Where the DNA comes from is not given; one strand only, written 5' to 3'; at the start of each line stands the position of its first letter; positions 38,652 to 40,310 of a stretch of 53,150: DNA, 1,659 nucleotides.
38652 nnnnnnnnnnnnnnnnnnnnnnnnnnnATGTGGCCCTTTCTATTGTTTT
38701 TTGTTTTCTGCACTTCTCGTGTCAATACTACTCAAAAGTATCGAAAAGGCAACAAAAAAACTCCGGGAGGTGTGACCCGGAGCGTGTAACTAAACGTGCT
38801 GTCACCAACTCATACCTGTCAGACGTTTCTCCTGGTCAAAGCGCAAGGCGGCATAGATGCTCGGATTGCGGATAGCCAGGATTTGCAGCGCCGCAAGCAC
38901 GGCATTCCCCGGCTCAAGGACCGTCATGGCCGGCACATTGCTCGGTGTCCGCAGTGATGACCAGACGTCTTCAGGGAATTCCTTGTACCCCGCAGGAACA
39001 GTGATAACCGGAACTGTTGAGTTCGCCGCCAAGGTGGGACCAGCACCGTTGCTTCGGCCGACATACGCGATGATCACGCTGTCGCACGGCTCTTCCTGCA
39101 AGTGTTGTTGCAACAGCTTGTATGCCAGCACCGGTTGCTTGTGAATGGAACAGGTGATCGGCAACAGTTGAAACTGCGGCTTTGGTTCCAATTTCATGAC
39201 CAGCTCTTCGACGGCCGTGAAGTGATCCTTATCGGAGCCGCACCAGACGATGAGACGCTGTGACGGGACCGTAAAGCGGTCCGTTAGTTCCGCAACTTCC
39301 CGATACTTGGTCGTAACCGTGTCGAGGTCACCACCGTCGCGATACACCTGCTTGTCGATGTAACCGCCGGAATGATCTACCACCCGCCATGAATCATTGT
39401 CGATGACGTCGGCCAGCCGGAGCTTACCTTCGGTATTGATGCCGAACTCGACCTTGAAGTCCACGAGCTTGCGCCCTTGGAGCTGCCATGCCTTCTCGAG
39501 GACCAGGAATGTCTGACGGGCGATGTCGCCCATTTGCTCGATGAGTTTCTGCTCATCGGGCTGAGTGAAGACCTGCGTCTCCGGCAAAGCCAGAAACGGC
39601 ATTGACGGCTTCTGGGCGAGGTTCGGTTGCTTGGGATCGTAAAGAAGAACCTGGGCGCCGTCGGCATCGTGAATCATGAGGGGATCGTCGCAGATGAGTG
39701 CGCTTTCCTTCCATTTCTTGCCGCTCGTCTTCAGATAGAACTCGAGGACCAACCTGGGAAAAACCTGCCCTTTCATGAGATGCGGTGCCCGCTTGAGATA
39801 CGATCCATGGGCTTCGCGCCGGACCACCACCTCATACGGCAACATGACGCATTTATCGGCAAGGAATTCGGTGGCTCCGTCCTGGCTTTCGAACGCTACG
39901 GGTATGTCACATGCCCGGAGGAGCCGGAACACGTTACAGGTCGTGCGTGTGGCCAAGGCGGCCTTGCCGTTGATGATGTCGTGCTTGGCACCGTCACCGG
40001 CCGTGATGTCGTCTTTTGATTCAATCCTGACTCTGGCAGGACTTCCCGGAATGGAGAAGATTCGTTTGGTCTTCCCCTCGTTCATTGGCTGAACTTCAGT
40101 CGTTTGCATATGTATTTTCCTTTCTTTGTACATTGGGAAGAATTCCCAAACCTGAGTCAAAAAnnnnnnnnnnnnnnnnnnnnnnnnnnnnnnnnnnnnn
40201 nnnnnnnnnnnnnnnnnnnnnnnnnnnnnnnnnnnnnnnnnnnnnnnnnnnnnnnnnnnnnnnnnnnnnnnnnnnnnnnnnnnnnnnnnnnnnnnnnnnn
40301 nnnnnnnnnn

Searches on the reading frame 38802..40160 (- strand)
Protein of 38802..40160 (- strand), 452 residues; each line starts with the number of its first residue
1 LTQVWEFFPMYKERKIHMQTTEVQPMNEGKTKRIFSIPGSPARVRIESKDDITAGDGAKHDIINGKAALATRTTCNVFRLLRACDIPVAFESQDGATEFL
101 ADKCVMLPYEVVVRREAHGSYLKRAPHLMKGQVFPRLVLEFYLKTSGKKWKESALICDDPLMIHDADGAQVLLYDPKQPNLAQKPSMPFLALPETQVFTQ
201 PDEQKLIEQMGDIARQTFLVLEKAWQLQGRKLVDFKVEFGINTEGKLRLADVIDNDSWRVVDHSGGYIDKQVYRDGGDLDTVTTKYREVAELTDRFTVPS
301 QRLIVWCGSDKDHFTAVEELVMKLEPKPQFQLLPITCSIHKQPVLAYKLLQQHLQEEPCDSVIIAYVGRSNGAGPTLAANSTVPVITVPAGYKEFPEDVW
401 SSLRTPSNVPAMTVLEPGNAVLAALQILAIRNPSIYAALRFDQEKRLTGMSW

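Call 52: search_protein_families(library=pfam, proteins=[window:38802-40160:-], max_evalue=0.001)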
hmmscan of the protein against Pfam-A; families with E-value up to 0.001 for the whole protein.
window:38802-40160:- (452 aa): 2 families
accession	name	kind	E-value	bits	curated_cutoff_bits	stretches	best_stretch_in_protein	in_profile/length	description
PF01259.24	SAICAR_synt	-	2.8e-41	142.3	20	2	26-146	2-120/233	SAICAR synthetase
PF00731.26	AIRC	-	2.6e-17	63.2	30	1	328-445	25-144/148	AIR carboxylase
